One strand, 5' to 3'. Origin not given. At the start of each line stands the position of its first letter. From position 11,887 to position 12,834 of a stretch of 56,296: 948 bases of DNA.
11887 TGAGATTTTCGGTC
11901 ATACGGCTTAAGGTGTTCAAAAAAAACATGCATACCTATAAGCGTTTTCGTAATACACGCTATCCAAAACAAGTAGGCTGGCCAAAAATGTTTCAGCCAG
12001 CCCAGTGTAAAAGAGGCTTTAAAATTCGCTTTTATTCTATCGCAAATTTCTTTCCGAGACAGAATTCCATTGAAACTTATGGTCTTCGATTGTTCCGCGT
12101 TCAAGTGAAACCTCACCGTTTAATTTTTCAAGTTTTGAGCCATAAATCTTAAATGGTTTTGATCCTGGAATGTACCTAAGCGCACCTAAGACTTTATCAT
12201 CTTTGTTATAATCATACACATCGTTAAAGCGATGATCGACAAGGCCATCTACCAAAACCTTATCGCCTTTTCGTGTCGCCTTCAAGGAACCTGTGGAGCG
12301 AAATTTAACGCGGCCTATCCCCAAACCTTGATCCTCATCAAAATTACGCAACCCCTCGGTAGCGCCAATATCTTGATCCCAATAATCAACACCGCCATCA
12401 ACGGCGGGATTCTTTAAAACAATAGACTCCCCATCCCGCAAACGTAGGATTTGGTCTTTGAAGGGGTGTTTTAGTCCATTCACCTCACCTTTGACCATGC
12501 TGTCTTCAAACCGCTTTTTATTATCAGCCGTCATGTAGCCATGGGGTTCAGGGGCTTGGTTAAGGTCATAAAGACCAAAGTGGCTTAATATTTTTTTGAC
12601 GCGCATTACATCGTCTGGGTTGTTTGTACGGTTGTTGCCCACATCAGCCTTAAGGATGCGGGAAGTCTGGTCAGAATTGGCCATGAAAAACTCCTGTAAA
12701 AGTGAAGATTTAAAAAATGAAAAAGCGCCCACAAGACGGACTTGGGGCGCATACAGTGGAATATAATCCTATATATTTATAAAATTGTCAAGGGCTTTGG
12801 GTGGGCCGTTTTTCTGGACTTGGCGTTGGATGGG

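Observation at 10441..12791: Toxin/immunity-style cassette array: one 215-aa gene, three paralogous multi-TM genes, and four copies of the first gene's 3' tail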

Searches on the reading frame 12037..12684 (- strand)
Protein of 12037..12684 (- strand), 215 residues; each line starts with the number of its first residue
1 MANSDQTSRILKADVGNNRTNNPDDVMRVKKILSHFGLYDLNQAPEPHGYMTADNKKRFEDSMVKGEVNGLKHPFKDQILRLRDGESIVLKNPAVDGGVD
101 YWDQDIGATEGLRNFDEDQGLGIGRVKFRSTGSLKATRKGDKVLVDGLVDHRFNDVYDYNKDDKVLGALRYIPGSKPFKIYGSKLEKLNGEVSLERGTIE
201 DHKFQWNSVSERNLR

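Call 4: search_protein_families(library=pfam, proteins=[window:12037-12684:-], max_evalue=1)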
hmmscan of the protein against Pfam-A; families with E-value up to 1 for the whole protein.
window:12037-12684:- (215 aa): 0 families

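Call 5: search_protein_families(library=ncbifam, proteins=[window:12037-12684:-], max_evalue=1)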
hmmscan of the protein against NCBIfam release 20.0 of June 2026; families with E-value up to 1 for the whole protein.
window:12037-12684:- (215 aa): 0 families

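Call 7: find_homologous_proteins(query=window:12037-12684:-, max_evalue=0.001)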
Query window:12037-12684:- (215 aa): 3 proteins with E <= 0.001 among 176 candidates.
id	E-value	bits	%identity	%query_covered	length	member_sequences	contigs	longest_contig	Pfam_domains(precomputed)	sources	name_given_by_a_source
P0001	3.8e-140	483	100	100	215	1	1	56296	-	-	-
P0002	1.1e-93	331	69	82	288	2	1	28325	PF01471.24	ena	-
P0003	5.0e-83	296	55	75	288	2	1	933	PF01471.24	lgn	-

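Call 8: search_solved_structures(query=window:12040-12684:-, max_evalue=10)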
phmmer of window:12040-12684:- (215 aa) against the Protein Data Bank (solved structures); distinct sequences matched with E-value up to 10: 0.

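Call 9: search_protein_families(library=padloc, proteins=[window:12037-12684:-], max_evalue=1)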
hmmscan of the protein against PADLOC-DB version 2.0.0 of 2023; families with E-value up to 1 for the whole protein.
window:12037-12684:- (215 aa): 0 families

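Call 12: find_encoding_contigs(protein=P0002, flank=10000, max_places=6)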
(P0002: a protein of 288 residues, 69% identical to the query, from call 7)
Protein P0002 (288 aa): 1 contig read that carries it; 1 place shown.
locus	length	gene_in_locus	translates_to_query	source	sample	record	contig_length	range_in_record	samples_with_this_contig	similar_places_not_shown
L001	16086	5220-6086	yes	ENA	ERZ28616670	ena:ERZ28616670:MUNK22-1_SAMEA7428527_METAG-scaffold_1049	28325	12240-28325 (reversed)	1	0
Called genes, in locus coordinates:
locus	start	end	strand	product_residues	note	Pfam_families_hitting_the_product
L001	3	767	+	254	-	?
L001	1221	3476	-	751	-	PF13188:PAS_8 (faint), PF08448:PAS_4 (faint), PF12860:PAS_7, PF00512:HisKA, PF02518:HATPase_c, PF13581:HATPase_c_2 (weak), PF13589:HATPase_c_3 (weak)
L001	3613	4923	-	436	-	PF05221:AdoHcyase, PF00670:AdoHcyase_NAD, PF02826:2-Hacid_dh_C, PF07991:KARI_N (weak)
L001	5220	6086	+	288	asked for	PF01471:PG_binding_1 (faint)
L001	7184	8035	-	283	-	PF03668:RapZ-like_N, PF22740:PapZ_C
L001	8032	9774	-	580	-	PF13755:Sensor_TM1, PF13756:Stimulus_sens_1, PF00512:HisKA, PF02518:HATPase_c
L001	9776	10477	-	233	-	PF00072:Response_reg, PF00486:Trans_reg_C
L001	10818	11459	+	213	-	-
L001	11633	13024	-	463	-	PF08245:Mur_ligase_M (weak), PF27239:FOL3_C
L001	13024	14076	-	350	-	PF01039:Carboxyl_trans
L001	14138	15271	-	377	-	PF13433:Peripla_BP_5, PF13458:Peripla_BP_6, PF01094:ANF_receptor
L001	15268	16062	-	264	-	PF00290:Trp_syntA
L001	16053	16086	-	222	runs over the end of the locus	PF02698:DUF218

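Call 13: find_encoding_contigs(protein=P0003, flank=10000, max_places=6)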
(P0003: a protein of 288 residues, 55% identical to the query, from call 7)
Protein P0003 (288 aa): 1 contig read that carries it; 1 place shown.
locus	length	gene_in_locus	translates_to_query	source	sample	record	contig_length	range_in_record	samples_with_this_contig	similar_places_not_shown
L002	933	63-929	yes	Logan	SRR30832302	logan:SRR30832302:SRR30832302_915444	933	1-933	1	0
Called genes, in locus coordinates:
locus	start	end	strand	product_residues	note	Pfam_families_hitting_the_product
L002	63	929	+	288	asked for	PF01471:PG_binding_1 (weak)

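Call 31: predict_structure(alignment_id=A3)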
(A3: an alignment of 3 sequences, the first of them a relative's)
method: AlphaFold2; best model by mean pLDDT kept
length: 288 residues; sequences in the alignment: 3
mean_pLDDT: 53.7   pTM: 0.49
mean pLDDT of the five models: 53.7, 53.0, 52.5, 51.8, 47.3
residues with pLDDT >= 90: 35; 70-90: 51; 50-70: 38; < 50: 164
segments of 3 or more residues with pLDDT < 50: 1-116, 169-172, 186-198, 228-253, 284-288
pLDDT, mean of each block of 10 residues (from residue 1): 30 32 41 45 38 38 31 29 28 30 32 49 76 85 80 93 69 55 46 41 76 93 61 33 33 59 91 91 49
secondary structure, 60 per line:
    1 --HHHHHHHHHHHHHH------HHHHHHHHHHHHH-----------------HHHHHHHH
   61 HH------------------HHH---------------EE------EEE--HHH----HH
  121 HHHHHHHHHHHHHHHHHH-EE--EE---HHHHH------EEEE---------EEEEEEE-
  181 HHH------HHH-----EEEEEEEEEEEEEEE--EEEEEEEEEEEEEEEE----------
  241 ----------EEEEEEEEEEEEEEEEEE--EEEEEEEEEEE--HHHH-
elements in order: H3-16 H23-35 H53-62 E107-109 H119-138 H149-153 E160-163 E173-179 E198-212 E215-230 E251-268 E271-281 H284-287

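Call 36: fold_search(model_id=the predicted structure, library=pdb)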
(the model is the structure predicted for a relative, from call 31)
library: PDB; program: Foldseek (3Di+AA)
matches with E <= 10: 564; with E <= 0.001: 0
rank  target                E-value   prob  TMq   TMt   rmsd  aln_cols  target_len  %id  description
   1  3ex9                  1.4e-01  0.63  0.16  0.27   6.5        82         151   16  Crystal structure of PhzA/B from Burkholderia cepacia R18194 crystallized in C2221 (released 2008-12-30)
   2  7vx2_C                1.5e-01  0.18  0.16  0.27  17.4       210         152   10  Crystal Structure of the Y53F/N55A/I80F/L114V/I116V mutant of LEH (released 2023-01-18)
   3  1nww_B                2.1e-01  0.15  0.15  0.26  15.6       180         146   10  Limonene-1,2-epoxide hydrolase (released 2003-06-10)
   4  3soy                  2.2e-01  0.28  0.19  0.35  14.5       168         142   11  Nuclear transport factor 2 (NTF2-like) superfamily protein from Salmonella enterica subsp. enterica serovar Typhimurium  (released 2011-08-10)
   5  5cf2_B                2.2e-01  0.20  0.17  0.29  15.8       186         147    9  Crystal Structure of the I80Y/L114V/I116V mutant of LEH (released 2016-07-13)
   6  7o5y_B                2.3e-01  0.16  0.18  0.29   9.1       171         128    6  PilA minor pilin of Streptococcus sanguinis type IV pili (released 2022-04-20)
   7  7o5y_D                2.3e-01  0.11  0.17  0.25  10.7       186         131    6  PilA minor pilin of Streptococcus sanguinis type IV pili (released 2022-04-20)
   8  1q40_C                2.5e-01  0.09  0.14  0.22  15.1       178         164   17  Crystal structure of the C. albicans Mtr2-Mex67 M domain complex (released 2003-12-09)
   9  3jun_B                2.8e-01  0.54  0.13  0.24   6.8        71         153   17  Crystal Structure of PhzA/B from Burkholderia cepacia R18194 in simultaneous complex with racemic 5-bromo-2-(piperidin (released 2009-09-29)
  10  3b4o_A                2.8e-01  0.47  0.16  0.26   6.6        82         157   16  Crystal structure of phenazine biosynthesis protein PhzA/B from Burkholderia cepacia R18194, apo form (released 2008-12-30)
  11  3cnx_B                2.9e-01  0.23  0.21  0.36  13.7       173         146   13  CRYSTAL STRUCTURE OF A PUTATIVE DEHYDRATASE FROM THE NTF2-LIKE FAMILY (SAV_4671) FROM STREPTOMYCES AVERMITILIS AT 2.10 (released 2008-04-08)
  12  4wwu_C                3.1e-01  0.13  0.17  0.27  14.9       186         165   14  Structure of Mex67:Mtr2 (released 2015-02-04)
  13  3juq_A                3.3e-01  0.44  0.16  0.26   6.7        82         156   16  Crystal Structure of PhzA/B from Burkholderia cepacia R18194 cocrystallized with 2 mM racemic 5-bromo-2-(piperidin-3-y (released 2009-09-29)
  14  7vx2_A                3.3e-01  0.12  0.15  0.27  15.1       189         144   10  Crystal Structure of the Y53F/N55A/I80F/L114V/I116V mutant of LEH (released 2023-01-18)
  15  3kkg                  3.5e-01  0.28  0.13  0.22   8.7        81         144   15  Crystal structure of Putative SnoaL-like polyketide cyclase (YP_509242.1) from Jannaschia Sp. CCS1 at 1.40 A resolution (released 2009-12-01)
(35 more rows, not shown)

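Call 40: search_protein_families(library=pfam, alignment_id=A5, max_evalue=0.001)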
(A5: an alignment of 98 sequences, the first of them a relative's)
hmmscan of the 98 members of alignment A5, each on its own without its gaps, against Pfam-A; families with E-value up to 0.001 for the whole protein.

A. member 1, P0002 (288 aa): 1 family
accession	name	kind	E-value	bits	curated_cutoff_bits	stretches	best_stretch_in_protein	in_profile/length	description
PF01471.23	PG_binding_1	-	8e-06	26.4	23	1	24-74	3-49/57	Putative peptidoglycan binding domain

B. families by the number of members that match (of 98 scanned): 7 families
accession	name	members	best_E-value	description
PF01471.23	PG_binding_1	43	1.6e-20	Putative peptidoglycan binding domain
PF04233.19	Phage_Mu_F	9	7.8e-12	Phage Mu protein F like protein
PF22352.2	K319L-like_PKD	1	1.5e-14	K319L-like, PKD domain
PF17963.7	Big_9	1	6.3e-06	Bacterial Ig domain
PF18911.6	PKD_4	1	1.2e-05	PKD domain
PF08823.16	PG_binding_2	1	0.00064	Putative peptidoglycan binding domain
PF21027.3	Sde0182_C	1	0.00067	Cellulose-binding protein Sde0182, C-terminal domain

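Call 41: search_solved_structures(query=A5, max_evalue=10)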
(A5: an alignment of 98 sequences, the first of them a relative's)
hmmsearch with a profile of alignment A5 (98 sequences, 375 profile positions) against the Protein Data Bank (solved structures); distinct sequences matched with E-value up to 10: 15.
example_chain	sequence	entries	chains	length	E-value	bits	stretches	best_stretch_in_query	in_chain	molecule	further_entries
7aj9_A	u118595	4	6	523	0.0096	18.6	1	43-111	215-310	L,D-transpeptidase YcbB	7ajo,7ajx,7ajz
9emm_E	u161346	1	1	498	0.076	15.7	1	22-91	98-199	Putative OxPP cycle protein OpcA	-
4c2g_A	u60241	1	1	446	0.14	14.8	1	5-84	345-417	CARBOXY-TERMINAL PROCESSING PROTEASE CTPB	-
4c2c_A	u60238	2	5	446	0.14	14.8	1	5-84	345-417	CARBOXY-TERMINAL PROCESSING PROTEASE CTPB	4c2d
4c2f_A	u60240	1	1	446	0.14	14.8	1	5-84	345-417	CARBOXY-TERMINAL PROCESSING PROTEASE CTPB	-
4c2e_A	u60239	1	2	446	0.14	14.8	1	5-84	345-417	CARBOXY-TERMINAL PROCESSING PROTEASE CTPB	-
4c2h_A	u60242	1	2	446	0.15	14.7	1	5-84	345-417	CARBOXY-TERMINAL PROCESSING PROTEASE CTPB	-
4lpq_A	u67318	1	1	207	0.16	14.6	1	20-84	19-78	ErfK/YbiS/YcfS/YnhG family protein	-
4g75_A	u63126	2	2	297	0.22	14.1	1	155-188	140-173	phosphodiesterase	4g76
9o17_AC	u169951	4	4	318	0.7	12.5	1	84-151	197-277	Small ribosomal subunit protein uS3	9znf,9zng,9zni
6tci_A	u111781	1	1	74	0.92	12.1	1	17-79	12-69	Spore cortex-lytic enzyme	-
7rum_A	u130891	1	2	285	1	12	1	17-77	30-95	Endolysin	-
6epg_A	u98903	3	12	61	1.1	11.8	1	176-211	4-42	Epsilon_1 antitoxin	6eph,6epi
5nm7_G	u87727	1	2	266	1.6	11.3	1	19-84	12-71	Peptidoglycan-binding domain 1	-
5m5j_A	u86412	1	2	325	2.3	10.8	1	216-248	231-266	Thioredoxin reductase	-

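Call 45: search_protein_families(library=pfam, alignment_id=A5, max_evalue=10)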
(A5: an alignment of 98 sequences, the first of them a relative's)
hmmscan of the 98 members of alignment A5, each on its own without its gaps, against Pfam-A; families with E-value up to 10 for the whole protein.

A. member 1, P0002 (288 aa): 2 families
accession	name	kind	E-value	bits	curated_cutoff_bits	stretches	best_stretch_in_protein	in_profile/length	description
PF01471.23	PG_binding_1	-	8e-06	26.4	23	1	24-74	3-49/57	Putative peptidoglycan binding domain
PF15394.11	DUF4616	-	0.12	11.9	27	1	195-283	273-358/524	Domain of unknown function (DUF4616)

B. families by the number of members that match (of 98 scanned): 64 families (the first 25 are shown)
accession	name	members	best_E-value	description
PF01471.23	PG_binding_1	49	1.6e-20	Putative peptidoglycan binding domain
PF04233.19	Phage_Mu_F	10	7.8e-12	Phage Mu protein F like protein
PF08823.16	PG_binding_2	8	0.00064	Putative peptidoglycan binding domain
PF17243.7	POTRA_TamA_1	2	0.14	POTRA domain TamA domain 1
PF15101.11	TERB2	2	2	Telomere-associated protein TERB2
PF22352.2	K319L-like_PKD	1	1.5e-14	K319L-like, PKD domain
PF17963.7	Big_9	1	6.3e-06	Bacterial Ig domain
PF18911.6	PKD_4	1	1.2e-05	PKD domain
PF21027.3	Sde0182_C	1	0.00067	Cellulose-binding protein Sde0182, C-terminal domain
PF21946.1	LppM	1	0.0011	LppM domain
PF17755.6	UvrA_DNA-bind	1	0.0015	UvrA DNA-binding domain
PF04119.17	HSP9_HSP12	1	0.0022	Heat shock protein 9/12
PF12446.13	DUF3682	1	0.0061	Protein of unknown function (DUF3682)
PF01963.22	TraB_PrgY_gumN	1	0.0065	TraB/PrgY/gumN family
PF00801.26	PKD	1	0.008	PKD domain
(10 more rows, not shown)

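Call 56: predict_structure(alignment_id=A5)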
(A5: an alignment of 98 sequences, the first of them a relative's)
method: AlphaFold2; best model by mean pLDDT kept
length: 288 residues; sequences in the alignment: 98
mean_pLDDT: 91.8   pTM: 0.72
mean pLDDT of the five models: 91.8, 91.2, 91.1, 91.0, 90.8
residues with pLDDT >= 90: 227; 70-90: 44; 50-70: 12; < 50: 5
segments of 3 or more residues with pLDDT < 50: 1-3
pLDDT, mean of each block of 10 residues (from residue 1): 65 96 95 90 83 96 94 98 84 74 93 94 98 98 98 98 96 96 93 91 98 98 96 81 90 96 98 98 69
secondary structure, 60 per line:
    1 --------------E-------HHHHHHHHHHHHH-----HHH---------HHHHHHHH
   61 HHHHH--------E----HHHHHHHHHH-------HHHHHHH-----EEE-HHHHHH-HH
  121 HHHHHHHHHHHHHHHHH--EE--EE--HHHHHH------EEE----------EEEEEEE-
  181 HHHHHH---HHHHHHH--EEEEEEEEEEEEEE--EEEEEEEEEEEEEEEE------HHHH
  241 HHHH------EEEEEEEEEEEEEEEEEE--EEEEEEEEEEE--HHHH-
elements in order: H23-35 H53-65 H79-88 H96-102 E108-110 H112-117 H119-137 H148-153 E160-162 E173-179 H181-186 H190-196 E199-212 E215-230 H237-244 E251-268 E271-281 H284-287

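Call 58: fold_search(model_id=the predicted structure, library=pdb)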
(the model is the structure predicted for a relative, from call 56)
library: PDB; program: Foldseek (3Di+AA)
matches with E <= 10: 364; with E <= 0.001: 0
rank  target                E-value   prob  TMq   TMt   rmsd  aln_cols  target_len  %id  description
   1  4c2h_A                1.4e-02  1.00  0.24  0.16   2.4        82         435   24  Crystal structure of the CtpB(V118Y) mutant (released 2013-12-04)
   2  1dvm_B                2.0e-01  0.03  0.13  0.11  24.1       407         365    9  ACTIVE FORM OF HUMAN PAI-1 (released 2000-09-06)
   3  7dej_A                2.4e-01  0.03  0.12  0.10  22.1       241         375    8  Structure of human ORP3 ORD in apo-form (released 2021-03-24)
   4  7vhy_B                3.6e-01  0.15  0.15  0.11  13.6       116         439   11  Crystal structure of EP300 HAT domain in complex with compound (+)-3 (released 2022-04-27)
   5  9ug5_C                3.8e-01  0.03  0.08  0.05  17.7       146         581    6  Crystal structure of HA3 from Clostridium botulinum type B with alpha2,3-sialyllactose (released 2025-11-05)
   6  9ea9_D                3.8e-01  0.02  0.07  0.10  18.7       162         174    4  Crystal structure of BoNT/A-NTNH-HA70 -VHH_F12-VHH_H7-Fab_NTNH complex (released 2025-09-17)
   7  6pf1_B                4.3e-01  0.11  0.14  0.13  16.8       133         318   14  Crystal structure of the p300 acetyltransferase domain with allosteric inhibitor CPI-090 and CoA (released 2019-10-23)
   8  9ug5_A                4.3e-01  0.02  0.09  0.05  18.9       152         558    6  Crystal structure of HA3 from Clostridium botulinum type B with alpha2,3-sialyllactose (released 2025-11-05)
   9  3am2                  4.6e-01  0.07  0.14  0.14  18.7       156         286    7  Clostridium perfringens enterotoxin (released 2011-04-13)
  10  7o5y_C                4.9e-01  0.20  0.21  0.38   9.6       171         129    6  PilA minor pilin of Streptococcus sanguinis type IV pili (released 2022-04-20)
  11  8u5f_A                4.9e-01  0.06  0.13  0.13  18.9       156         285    7  Crystal Structure of Trypsinized Clostridium perfringens Enterotoxin (released 2023-09-27)
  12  7v62_C                4.9e-01  0.03  0.12  0.10  21.9       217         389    8  Crystal structure of human OSBP ORD in complex with cholesterol (released 2022-06-08)
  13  7v62_B                5.2e-01  0.03  0.12  0.10  21.8       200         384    9  Crystal structure of human OSBP ORD in complex with cholesterol (released 2022-06-08)
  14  8gzc_A                5.5e-01  0.14  0.15  0.11  11.5       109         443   10  Crystal structure of EP300 HAT domain in complex with compound 10 (released 2023-01-11)
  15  8cna                  5.8e-01  0.10  0.15  0.09  13.5       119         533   13  Crystal structure of CREBBP-R1446C histone acetyltransferase domain in complex with a bisubstrate inhibitor, Lys-CoA (released 2024-03-06)
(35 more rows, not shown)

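Call 92: fold_search(model_id=the predicted structure, library=viral)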
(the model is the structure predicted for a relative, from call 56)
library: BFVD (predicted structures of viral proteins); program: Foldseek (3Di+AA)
matches with E <= 10: 403; with E <= 0.001: 0
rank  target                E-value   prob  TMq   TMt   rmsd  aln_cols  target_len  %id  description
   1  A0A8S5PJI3            9.5e-03  1.00  0.23  0.21   2.1        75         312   21  lysozyme [Siphoviridae sp. ctOSJ35]
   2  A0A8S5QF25            1.7e-02  0.94  0.21  0.17  12.0       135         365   21  Peptidoglycan hydrolase [Caudovirales sp. ctqPn17]
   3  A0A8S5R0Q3            1.9e-02  1.00  0.22  0.13   2.3        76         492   25  lysozyme [Siphoviridae sp. ctyvQ1]
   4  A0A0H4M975            2.1e-02  0.08  0.13  0.05  29.7       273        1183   10  (no name in the UniProt tables at hand)
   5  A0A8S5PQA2            2.9e-02  1.00  0.22  0.16   3.2        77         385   32  N acetylmuramidase (Fragment) [Siphoviridae sp. ct3lF2]
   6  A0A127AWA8            3.5e-02  1.00  0.23  0.21   3.1        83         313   23  L-alanoyl-D-glutamate peptidase [Bacillus phage SP-15]
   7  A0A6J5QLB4            5.0e-02  0.98  0.22  0.15  15.4       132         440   18  lysozyme [uncultured Caudovirales phage]
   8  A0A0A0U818            6.4e-02  0.04  0.11  0.04  27.8       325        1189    9  (no name in the UniProt tables at hand)
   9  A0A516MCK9            8.6e-02  0.82  0.20  0.23  15.8       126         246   21  (no name in the UniProt tables at hand)
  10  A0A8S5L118            8.6e-02  0.02  0.08  0.07  39.5       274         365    9  Maturation protein [ssRNA phage SRR6960551_6]
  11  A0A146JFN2            9.1e-02  0.57  0.14  0.19  12.7        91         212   20  (no name in the UniProt tables at hand)
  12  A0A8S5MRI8            9.7e-02  1.00  0.20  0.25   4.4        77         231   19  N acetylmuramidase [Siphoviridae sp. ctD6g5]
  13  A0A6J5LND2            9.7e-02  0.23  0.19  0.23  21.6       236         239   15  CHAP domain containing protein [uncultured Caudovirales phage]
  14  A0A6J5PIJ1            1.1e-01  1.00  0.26  0.18   3.0        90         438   18  SGNH_hydrolase domain containing protein [uncultured Caudovirales phage]
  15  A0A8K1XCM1            1.8e-01  0.01  0.09  0.07  31.9       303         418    9  (no name in the UniProt tables at hand)
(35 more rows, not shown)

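Call 93: search_dna_similar(query=P0002, collection=phages, mode=protein, max_evalue=0.001, max_rows=15)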
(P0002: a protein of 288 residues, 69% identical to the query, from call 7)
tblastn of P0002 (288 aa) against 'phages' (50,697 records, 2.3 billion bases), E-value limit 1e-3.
No match.

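Call 94: search_dna_similar(query=P0002, collection=plasmids, mode=protein, max_evalue=0.001, max_rows=15)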
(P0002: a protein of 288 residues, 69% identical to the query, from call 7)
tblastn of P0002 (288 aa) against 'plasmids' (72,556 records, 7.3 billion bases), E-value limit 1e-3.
No match.
